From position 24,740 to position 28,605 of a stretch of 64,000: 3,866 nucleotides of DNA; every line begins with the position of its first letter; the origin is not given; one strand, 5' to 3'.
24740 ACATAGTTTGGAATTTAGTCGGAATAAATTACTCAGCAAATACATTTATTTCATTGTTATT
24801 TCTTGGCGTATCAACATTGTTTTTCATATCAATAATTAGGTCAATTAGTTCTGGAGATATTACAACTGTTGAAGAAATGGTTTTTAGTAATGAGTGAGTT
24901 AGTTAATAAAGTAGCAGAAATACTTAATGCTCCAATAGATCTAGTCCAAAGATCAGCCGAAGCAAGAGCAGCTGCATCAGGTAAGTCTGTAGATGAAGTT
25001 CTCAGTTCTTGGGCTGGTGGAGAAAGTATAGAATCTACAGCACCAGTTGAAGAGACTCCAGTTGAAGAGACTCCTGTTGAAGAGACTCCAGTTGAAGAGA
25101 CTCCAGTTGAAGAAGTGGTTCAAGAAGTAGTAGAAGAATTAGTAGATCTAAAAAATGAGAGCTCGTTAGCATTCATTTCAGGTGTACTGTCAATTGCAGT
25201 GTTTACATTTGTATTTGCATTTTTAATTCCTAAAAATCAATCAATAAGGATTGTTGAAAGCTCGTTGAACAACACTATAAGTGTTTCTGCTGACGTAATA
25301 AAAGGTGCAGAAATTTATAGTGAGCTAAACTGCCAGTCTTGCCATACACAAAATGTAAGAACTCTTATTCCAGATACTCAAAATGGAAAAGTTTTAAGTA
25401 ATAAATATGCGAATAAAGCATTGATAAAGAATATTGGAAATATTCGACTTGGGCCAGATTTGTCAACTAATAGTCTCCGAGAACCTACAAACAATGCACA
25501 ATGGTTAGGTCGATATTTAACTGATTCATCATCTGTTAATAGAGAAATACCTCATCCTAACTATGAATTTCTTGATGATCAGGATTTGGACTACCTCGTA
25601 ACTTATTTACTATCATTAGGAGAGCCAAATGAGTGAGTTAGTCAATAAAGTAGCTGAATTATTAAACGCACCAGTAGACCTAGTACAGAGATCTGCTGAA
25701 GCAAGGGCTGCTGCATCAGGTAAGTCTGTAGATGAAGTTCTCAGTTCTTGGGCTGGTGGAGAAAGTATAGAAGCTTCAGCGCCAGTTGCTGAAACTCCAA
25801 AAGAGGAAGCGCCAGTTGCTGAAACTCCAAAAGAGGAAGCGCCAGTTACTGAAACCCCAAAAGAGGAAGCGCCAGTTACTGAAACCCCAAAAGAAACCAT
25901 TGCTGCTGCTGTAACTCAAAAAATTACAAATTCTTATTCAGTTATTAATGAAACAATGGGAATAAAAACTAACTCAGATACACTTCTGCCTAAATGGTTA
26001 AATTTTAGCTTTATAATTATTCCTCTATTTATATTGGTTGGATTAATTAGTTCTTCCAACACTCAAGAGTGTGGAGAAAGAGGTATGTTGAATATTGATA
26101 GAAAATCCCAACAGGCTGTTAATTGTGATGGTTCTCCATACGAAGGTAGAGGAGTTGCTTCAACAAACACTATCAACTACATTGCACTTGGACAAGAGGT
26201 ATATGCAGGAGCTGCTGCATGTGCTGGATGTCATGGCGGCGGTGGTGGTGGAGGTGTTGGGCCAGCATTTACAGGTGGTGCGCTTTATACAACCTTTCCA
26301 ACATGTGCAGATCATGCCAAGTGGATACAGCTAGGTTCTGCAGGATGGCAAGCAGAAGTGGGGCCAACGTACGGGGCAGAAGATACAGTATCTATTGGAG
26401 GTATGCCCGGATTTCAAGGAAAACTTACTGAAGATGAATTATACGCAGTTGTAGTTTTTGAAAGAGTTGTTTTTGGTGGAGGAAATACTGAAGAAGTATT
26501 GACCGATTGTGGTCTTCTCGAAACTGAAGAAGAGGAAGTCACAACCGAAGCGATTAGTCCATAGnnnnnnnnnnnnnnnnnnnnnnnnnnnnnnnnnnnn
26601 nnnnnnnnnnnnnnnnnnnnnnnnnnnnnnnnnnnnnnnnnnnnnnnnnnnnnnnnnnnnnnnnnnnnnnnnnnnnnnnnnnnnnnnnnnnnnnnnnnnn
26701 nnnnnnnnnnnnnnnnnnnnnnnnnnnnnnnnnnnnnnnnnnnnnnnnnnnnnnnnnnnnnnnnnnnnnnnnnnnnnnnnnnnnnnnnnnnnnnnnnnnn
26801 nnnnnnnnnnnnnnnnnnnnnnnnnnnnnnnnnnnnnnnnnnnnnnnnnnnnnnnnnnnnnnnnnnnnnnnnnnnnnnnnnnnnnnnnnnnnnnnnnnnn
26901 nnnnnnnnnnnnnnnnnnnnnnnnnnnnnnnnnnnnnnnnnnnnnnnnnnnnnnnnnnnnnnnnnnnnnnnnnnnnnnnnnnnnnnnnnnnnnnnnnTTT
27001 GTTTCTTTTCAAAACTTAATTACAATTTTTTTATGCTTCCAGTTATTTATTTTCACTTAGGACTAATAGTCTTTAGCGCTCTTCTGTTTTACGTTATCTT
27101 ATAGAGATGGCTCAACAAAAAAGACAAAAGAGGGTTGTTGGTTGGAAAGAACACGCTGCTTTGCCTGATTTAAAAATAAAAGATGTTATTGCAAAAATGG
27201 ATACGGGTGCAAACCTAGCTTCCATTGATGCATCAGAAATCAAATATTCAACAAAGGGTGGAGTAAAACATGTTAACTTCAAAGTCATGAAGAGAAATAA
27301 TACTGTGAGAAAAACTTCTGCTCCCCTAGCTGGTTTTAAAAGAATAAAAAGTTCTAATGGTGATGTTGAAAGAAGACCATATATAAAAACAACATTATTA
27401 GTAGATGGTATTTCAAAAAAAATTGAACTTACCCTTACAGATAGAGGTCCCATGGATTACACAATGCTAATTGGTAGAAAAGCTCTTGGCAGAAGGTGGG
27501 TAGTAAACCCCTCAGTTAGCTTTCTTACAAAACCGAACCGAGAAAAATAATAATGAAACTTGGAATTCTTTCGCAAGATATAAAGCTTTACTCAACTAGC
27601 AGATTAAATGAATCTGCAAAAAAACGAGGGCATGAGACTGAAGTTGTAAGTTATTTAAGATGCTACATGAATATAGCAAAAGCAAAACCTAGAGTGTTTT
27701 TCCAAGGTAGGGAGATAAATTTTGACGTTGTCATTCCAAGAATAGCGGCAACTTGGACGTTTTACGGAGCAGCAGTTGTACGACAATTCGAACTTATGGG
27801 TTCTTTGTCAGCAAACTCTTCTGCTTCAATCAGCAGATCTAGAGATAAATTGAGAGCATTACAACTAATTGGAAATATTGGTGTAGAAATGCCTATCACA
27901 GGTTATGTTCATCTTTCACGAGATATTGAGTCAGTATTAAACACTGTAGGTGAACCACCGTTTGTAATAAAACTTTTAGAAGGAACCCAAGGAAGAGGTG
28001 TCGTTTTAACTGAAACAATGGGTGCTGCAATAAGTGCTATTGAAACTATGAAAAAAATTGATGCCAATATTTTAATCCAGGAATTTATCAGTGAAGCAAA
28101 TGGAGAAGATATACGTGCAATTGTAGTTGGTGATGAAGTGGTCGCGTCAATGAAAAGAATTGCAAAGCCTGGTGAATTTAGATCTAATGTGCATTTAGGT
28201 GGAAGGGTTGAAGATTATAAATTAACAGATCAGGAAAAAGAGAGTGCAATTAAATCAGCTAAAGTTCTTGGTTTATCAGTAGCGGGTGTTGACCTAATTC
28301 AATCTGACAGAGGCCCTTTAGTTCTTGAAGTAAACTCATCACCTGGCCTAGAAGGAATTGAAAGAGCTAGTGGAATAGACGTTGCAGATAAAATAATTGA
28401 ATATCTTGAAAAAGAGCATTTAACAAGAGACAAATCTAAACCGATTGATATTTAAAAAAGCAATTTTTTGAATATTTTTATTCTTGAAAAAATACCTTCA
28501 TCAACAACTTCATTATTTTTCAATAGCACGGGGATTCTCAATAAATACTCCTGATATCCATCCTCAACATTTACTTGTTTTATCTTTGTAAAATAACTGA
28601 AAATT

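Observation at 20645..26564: A shared ~40-aa N-terminal module plus low-complexity linker on three different respiratory subunits in two divergent operons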

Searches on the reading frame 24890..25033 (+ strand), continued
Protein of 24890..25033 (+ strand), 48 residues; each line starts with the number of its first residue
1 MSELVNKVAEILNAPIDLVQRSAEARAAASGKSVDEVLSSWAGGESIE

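Call 59: find_encoding_contigs(protein=P0467, flank=10000, max_places=2)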
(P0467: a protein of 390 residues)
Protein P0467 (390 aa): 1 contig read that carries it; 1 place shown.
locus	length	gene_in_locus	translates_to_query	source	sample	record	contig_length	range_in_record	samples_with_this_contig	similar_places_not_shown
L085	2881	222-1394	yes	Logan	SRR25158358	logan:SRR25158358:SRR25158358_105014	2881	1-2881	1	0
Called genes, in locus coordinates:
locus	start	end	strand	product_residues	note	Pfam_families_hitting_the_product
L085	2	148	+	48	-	?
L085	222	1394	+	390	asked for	-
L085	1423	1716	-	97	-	-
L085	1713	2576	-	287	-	PF09678:Caa3_CtaG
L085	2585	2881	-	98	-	?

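Call 63: list_cluster_members(proteins=[P0346, P0349, P0352, P0354, P0359, P0368, P0442, P0425, P0357, P0363])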
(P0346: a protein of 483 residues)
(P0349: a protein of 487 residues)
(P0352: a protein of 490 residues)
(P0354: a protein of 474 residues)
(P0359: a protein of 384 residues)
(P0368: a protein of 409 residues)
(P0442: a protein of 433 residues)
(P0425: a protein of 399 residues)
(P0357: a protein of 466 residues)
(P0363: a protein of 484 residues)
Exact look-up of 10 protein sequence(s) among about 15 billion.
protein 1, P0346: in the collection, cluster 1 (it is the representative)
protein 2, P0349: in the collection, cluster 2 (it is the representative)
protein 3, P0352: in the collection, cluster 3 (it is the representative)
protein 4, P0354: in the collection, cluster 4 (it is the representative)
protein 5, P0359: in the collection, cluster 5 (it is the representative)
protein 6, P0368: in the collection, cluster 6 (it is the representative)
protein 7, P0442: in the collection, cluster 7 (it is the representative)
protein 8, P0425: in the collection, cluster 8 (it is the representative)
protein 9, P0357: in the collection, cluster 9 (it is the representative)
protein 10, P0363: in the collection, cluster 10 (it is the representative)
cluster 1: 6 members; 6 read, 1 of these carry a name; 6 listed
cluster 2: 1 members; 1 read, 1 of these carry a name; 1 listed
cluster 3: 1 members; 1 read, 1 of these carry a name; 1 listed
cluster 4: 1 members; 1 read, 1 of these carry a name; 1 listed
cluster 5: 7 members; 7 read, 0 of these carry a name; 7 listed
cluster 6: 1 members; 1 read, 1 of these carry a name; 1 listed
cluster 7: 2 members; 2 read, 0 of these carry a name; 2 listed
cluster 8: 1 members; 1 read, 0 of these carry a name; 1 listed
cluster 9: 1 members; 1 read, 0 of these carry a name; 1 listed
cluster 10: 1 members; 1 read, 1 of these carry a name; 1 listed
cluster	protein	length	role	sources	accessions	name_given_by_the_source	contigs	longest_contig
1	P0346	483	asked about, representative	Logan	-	-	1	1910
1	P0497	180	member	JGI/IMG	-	mono/diheme cytochrome c family protein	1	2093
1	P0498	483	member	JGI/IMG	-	-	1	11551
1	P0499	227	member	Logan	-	-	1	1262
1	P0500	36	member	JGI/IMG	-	-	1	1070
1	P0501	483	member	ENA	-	-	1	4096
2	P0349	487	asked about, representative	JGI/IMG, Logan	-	mono/diheme cytochrome c family protein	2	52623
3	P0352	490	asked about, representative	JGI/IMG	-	mono/diheme cytochrome c family protein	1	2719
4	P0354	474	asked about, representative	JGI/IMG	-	mono/diheme cytochrome c family protein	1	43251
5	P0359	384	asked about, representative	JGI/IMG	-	-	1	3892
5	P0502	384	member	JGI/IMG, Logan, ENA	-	-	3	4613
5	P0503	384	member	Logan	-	-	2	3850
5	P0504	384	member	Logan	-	-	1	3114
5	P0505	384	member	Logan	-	-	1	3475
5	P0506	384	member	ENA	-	-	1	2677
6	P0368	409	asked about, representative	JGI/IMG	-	mono/diheme cytochrome c family protein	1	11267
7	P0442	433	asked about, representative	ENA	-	-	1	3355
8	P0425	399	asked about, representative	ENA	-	-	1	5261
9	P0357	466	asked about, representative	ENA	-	-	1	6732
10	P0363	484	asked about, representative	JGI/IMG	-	hypothetical protein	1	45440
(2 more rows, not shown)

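Call 64: find_encoding_contigs(protein=P0349, flank=10000, max_places=1)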
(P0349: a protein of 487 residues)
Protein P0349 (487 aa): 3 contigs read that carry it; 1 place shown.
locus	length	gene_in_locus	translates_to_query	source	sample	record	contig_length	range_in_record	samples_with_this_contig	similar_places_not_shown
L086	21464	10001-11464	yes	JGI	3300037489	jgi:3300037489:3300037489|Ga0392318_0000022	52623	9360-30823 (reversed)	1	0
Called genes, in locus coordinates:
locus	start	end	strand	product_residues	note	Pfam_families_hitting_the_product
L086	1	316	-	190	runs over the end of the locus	PF00329:Complex1_30kDa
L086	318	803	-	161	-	PF01058:Oxidored_q6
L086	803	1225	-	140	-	PF00507:Oxidored_q4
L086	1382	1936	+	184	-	PF06971:Put_DNA-bind_N (weak), PF02629:CoA_binding, PF01408:GFO_IDH_MocA (weak)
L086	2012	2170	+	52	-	-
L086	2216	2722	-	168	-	-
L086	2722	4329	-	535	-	PF00034:Cytochrom_C (faint), PF13442:Cytochrome_CBB3 (weak)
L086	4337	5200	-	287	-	PF00355:Rieske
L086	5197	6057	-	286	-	PF00032:Cytochrom_B_C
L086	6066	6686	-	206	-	PF01292:Ni_hydr_CYTB (weak), PF00033:Cytochrome_B, PF14358:DUF4405 (weak), PF13631:Cytochrom_B_N_2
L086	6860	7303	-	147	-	PF13484:Fer4_16 (faint), PF13187:Fer4_9 (faint), PF14697:Fer4_21 (faint), PF12797:Fer4_2 (faint), PF13237:Fer4_10 (weak), PF12838:Fer4_7 (weak), PF13534:Fer4_17 (weak), PF00037:Fer4 (weak), +3 more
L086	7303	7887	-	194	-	-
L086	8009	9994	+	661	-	PF00115:COX1, PF02433:FixO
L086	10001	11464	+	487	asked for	-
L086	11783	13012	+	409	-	PF00890:FAD_binding_2 (faint), PF01266:DAO (weak), PF01494:FAD_binding_3, PF04820:Trp_halogenase (faint), PF07992:Pyr_redox_2 (weak), PF13450:NAD_binding_8 (weak), PF01266:DAO (weak)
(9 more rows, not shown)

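Call 65: find_encoding_contigs(protein=P0363, flank=10000, max_places=1)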
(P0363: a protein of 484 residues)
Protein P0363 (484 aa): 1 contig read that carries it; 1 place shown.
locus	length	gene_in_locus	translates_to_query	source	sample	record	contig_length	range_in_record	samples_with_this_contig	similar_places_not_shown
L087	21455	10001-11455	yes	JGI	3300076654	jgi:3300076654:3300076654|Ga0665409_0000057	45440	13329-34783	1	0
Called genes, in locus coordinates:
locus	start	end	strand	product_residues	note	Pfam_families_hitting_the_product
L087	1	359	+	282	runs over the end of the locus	PF00561:Abhydrolase_1, PF12697:Abhydrolase_6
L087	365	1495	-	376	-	PF03590:AsnA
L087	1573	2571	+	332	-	PF02597:ThiS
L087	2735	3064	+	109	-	PF02537:CRCB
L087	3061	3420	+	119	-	PF02537:CRCB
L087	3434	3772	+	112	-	PF02641:DUF190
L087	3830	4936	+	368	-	PF01551:Peptidase_M23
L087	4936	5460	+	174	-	PF22802:RsiG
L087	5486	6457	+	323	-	PF06089:Asparaginase_II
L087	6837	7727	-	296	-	PF13481:AAA_25 (weak), PF16575:CLP1_P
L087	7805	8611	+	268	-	PF01887:SAM_HAT_N, PF20257:SAM_HAT_C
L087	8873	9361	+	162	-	-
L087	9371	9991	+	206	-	PF00033:Cytochrome_B, PF13631:Cytochrom_B_N_2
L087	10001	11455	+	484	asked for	PF00032:Cytochrom_B_C (weak)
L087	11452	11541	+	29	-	-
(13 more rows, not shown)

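Call 87: search_protein_families(library=pfam, proteins=[L081:5348-6472:+], max_evalue=0.001)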
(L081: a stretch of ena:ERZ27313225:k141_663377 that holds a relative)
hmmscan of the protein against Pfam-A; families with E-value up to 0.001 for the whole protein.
L081:5348-6472:+ (374 aa): 0 families

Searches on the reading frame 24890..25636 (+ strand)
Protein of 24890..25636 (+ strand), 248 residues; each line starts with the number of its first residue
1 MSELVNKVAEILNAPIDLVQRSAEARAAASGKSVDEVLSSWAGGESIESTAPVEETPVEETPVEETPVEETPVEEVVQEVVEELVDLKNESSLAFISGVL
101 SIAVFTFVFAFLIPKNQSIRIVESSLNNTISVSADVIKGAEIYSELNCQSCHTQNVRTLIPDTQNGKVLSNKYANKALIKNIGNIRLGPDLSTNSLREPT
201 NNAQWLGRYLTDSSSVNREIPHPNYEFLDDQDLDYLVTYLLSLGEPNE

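Call 3: search_protein_families(library=pfam, proteins=[window:24890-25636:+], max_evalue=0.1)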
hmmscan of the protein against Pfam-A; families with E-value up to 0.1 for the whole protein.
window:24890-25636:+ (248 aa): 7 families
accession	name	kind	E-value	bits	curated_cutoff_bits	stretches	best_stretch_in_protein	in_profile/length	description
PF02433.20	FixO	-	4.7e-08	33.2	29.6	1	134-236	48-148/219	Cytochrome C oxidase, mono-heme subunit/FixO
PF00034.26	Cytochrom_C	-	1.6e-06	29.8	21.3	1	138-243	3-89/90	Cytochrome c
PF13442.11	Cytochrome_CBB3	-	0.00048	20.8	27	1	136-185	3-25/68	Cytochrome C oxidase, cbb3-type, subunit III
PF06537.16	DHOR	-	0.0033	16.4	22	1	133-171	360-398/499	Di-haem oxidoreductase, putative peroxidase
PF02095.21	Extensin_1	-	0.037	14.3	105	1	52-73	40-61/171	Extensin-like protein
PF08827.16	DUF1805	-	0.05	14.3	29.5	0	4-39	27-62/64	Domain of unknown function (DUF1805)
PF03040.20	CemA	-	0.05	13.9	27.4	1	64-138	75-150/229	CemA family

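Call 16: search_protein_families(library=ncbifam, proteins=[window:24890-25636:+], max_evalue=0.1)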
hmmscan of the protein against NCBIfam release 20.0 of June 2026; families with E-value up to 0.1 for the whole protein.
window:24890-25636:+ (248 aa): 7 families
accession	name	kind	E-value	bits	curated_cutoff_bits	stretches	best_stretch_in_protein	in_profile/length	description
NF011055.0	PRK14487.1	subfamily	6e-08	32.5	218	1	127-235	47-153/212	cbb3-type cytochrome c oxidase subunit II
NF011053.0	PRK14485.1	subfamily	8.1e-08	30.9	1080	1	61-235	469-636/716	putative bifunctional cbb3-type cytochrome c oxidase subunit I/II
NF011054.0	PRK14486.1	equivalog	1.8e-07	31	447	1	125-234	40-147/294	putative bifunctional cbb3-type cytochrome c oxidase subunit II/cytochrome c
TIGR00781.1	ccoO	equivalog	9.3e-05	22.2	200.65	1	137-236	51-148/232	cytochrome-c oxidase, cbb3-type subunit II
TIGR04485.1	thiosulf_SoxX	equivalog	0.013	16.2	61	0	187-243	21-78/78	sulfur oxidation c-type cytochrome SoxX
NF045930.1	Cytc6PetJCyano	equivalog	0.044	13.7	135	1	129-160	21-51/110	cytochrome c6 PetJ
TIGR00782.1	ccoP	equivalog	0.054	12.8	179.95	0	133-157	200-223/285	cytochrome-c oxidase, cbb3-type subunit III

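Call 67: predict_structure(alignment_id=A8)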
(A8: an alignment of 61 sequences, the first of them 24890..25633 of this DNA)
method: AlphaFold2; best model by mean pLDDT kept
length: 248 residues; sequences in the alignment: 61
mean_pLDDT: 69.4   pTM: 0.45
mean pLDDT of the five models: 69.4, 68.6, 66.7, 66.4, 64.5
residues with pLDDT >= 90: 69; 70-90: 53; 50-70: 58; < 50: 68
segments of 3 or more residues with pLDDT < 50: 47-52, 116-128, 154-196
pLDDT, mean of each block of 10 residues (from residue 1): 91 90 89 94 63 50 54 56 57 88 93 58 49 90 88 48 38 43 42 49 85 71 87 93 69
secondary structure, 60 per line:
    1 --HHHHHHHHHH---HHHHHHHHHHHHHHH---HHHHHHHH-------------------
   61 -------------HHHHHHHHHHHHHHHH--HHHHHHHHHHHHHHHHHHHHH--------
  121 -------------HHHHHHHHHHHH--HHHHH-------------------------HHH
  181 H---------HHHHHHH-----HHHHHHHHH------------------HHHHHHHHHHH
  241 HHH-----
elements in order: H3-12 H16-30 H34-41 H74-89 H92-112 H134-145 H148-152 H178-181 H191-197 H203-211 H230-243

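Call 69: fold_search(model_id=the predicted structure, library=pdb)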
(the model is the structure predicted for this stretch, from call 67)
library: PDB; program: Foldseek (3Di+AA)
matches with E <= 10: 47; with E <= 0.001: 0
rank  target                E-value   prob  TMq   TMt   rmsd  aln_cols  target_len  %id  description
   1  4xyd_B                7.3e-01  0.69  0.25  0.40  10.5       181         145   13  Nitric oxide reductase from Roseobacter denitrificans (RdNOR) (released 2016-05-25)
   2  3o0r_C                1.2e+00  0.69  0.27  0.44   8.0       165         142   16  Crystal structure of nitric oxide reductase from Pseudomonas aeruginosa in complex with antibody fragment (released 2010-12-29)
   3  9l08_A                1.7e+00  0.10  0.15  0.13  16.9       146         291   12  Cyclic Trimer of Helix-Linked Cytochrome c555 (released 2025-05-28)
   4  3zow_P                1.9e+00  0.57  0.18  0.52   4.8        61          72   26  Crystal Structure of Wild Type Nitrosomonas europaea Cytochrome c552 (released 2013-08-14)
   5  1gdv                  2.0e+00  0.60  0.23  0.58   6.2       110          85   20  CRYSTAL STRUCTURE OF CYTOCHROME C6 FROM RED ALGA PORPHYRA YEZOENSIS AT 1.57 A RESOLUTION (released 2001-04-06)
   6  9krr_A                2.0e+00  0.57  0.23  0.58   6.3       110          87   20  CRYSTAL STRUCTURE OF REDUCED CYTOCHROME C6 FROM Synechocystis PCC 6803 (released 2025-01-29)
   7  2yev_B                2.3e+00  0.82  0.17  0.14   2.0        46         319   26  Structure of caa3-type cytochrome oxidase (released 2012-05-23)
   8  9krr_B                2.3e+00  0.57  0.25  0.63   6.7       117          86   19  CRYSTAL STRUCTURE OF REDUCED CYTOCHROME C6 FROM Synechocystis PCC 6803 (released 2025-01-29)
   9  6f0k_E                2.6e+00  0.35  0.24  0.31   8.6       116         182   19  Alternative complex III (released 2018-05-09)
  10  4yxx                  3.0e+00  0.13  0.16  0.19  19.5       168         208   17  Computationally designed left-handed alpha/alpha toroid with 6 repeats (released 2015-12-16)
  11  1nir_B                3.3e+00  0.28  0.22  0.11   9.0       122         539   16  OXYDIZED NITRITE REDUCTASE FROM PSEUDOMONAS AERUGINOSA (released 1997-12-03)
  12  7y5e_G2               3.5e+00  0.38  0.22  0.58   8.0       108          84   17  In situ single-PBS-PSII-PSI-LHCs megacomplex. (released 2023-02-01)
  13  8hn3_A                3.7e+00  0.25  0.21  0.55   7.8       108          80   18  Soluble domain of cytochrome c-556 from Chlorobaculum tepidum (released 2023-07-05)
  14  4xxl                  3.9e+00  0.47  0.26  0.63   6.0       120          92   18  Crystal structure of Class 1 cytochrome MtoD from Sideroxydans lithotrophicus ES-1 (released 2015-04-15)
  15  1ls9                  4.1e+00  0.35  0.25  0.58   6.5       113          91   13  Structure of the Cytochrome c6 from the Green Alga Cladophora glomerata (released 2002-12-25)
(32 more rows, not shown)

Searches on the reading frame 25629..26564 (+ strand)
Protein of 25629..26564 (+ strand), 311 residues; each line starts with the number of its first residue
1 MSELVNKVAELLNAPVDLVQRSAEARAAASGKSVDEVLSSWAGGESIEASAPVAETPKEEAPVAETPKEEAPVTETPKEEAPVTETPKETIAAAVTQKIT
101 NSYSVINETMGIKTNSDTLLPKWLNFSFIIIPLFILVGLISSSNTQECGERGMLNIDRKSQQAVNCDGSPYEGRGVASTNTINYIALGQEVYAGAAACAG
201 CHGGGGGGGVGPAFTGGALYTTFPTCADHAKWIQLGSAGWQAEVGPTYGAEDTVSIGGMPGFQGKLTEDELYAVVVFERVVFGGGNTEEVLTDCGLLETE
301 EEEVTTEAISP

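Call 3: search_protein_families(library=pfam, proteins=[window:25629-26564:+], max_evalue=0.1)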
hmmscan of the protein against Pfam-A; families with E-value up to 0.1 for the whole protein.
window:25629-26564:+ (311 aa): 4 families
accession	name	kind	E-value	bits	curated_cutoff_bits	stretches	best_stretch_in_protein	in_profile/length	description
PF13442.11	Cytochrome_CBB3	-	3.4e-06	27.7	27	1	186-277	4-67/68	Cytochrome C oxidase, cbb3-type, subunit III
PF00034.26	Cytochrom_C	-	9.6e-06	27.3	21.3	1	186-276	2-84/90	Cytochrome c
PF02095.21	Extensin_1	-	0.018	15.3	105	1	52-88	70-106/171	Extensin-like protein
PF08827.16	DUF1805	-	0.03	15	29.5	1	4-39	27-62/64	Domain of unknown function (DUF1805)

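Call 16: search_protein_families(library=ncbifam, proteins=[window:25629-26564:+], max_evalue=0.1)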
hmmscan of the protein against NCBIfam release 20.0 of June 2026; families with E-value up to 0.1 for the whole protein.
window:25629-26564:+ (311 aa): 4 families
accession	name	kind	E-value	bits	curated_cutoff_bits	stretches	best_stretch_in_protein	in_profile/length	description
NF011054.0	PRK14486.1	equivalog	9e-06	25.4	447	1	156-278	190-287/294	putative bifunctional cbb3-type cytochrome c oxidase subunit II/cytochrome c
TIGR03872.1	cytochrome_MoxG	equivalog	5.6e-05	23.3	147.8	1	183-248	42-103/133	cytochrome c(L), periplasmic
NF033864.1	cytochrome579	equivalog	0.002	17.9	280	1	181-290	45-148/179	cytochrome 579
TIGR00782.1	ccoP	equivalog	0.031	13.6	179.95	0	183-211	201-227/285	cytochrome-c oxidase, cbb3-type subunit III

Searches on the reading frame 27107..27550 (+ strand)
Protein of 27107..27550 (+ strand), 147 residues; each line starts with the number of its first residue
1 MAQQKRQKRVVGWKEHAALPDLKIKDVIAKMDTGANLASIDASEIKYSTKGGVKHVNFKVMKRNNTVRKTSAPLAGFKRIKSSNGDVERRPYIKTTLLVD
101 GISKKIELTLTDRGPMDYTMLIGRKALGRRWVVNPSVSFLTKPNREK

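Call 87: search_protein_families(library=pfam, proteins=[window:27107-27550:+], max_evalue=0.001)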
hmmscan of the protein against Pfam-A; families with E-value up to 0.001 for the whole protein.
window:27107-27550:+ (147 aa): 1 family
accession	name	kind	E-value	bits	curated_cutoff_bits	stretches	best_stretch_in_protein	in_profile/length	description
PF05618.17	Zn_protease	-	1.5e-29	103.1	27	1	10-142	1-136/138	Putative ATP-dependent zinc protease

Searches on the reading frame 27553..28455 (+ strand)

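Call 87: search_protein_families(library=pfam, proteins=[window:27553-28455:+], max_evalue=0.001)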
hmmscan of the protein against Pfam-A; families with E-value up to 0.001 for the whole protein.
window:27553-28455:+ (300 aa): 6 families
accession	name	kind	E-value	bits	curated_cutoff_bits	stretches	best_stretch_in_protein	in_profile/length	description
PF08443.16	RimK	-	7.9e-59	198.9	21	1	97-285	2-188/188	RimK-like ATP-grasp domain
PF18030.7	Rimk_N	-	6.3e-34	116.6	26.4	1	1-93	1-94/94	RimK PreATP-grasp domain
PF02955.21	GSH-S_ATP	-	4.8e-18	65.6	23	1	122-270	21-171/175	Prokaryotic glutathione synthetase, ATP-grasp domain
PF02655.19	ATP-grasp_3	-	5.4e-09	36.8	23.2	1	98-262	3-155/160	ATP-grasp domain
PF14397.11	ATPgrasp_ST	-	5.1e-08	32.9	31.4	0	232-274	222-266/278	Sugar-transfer associated ATP-grasp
PF07478.18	Dala_Dala_lig_C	-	0.00082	19.4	24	0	131-266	34-178/204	D-ala D-ala ligase C-terminus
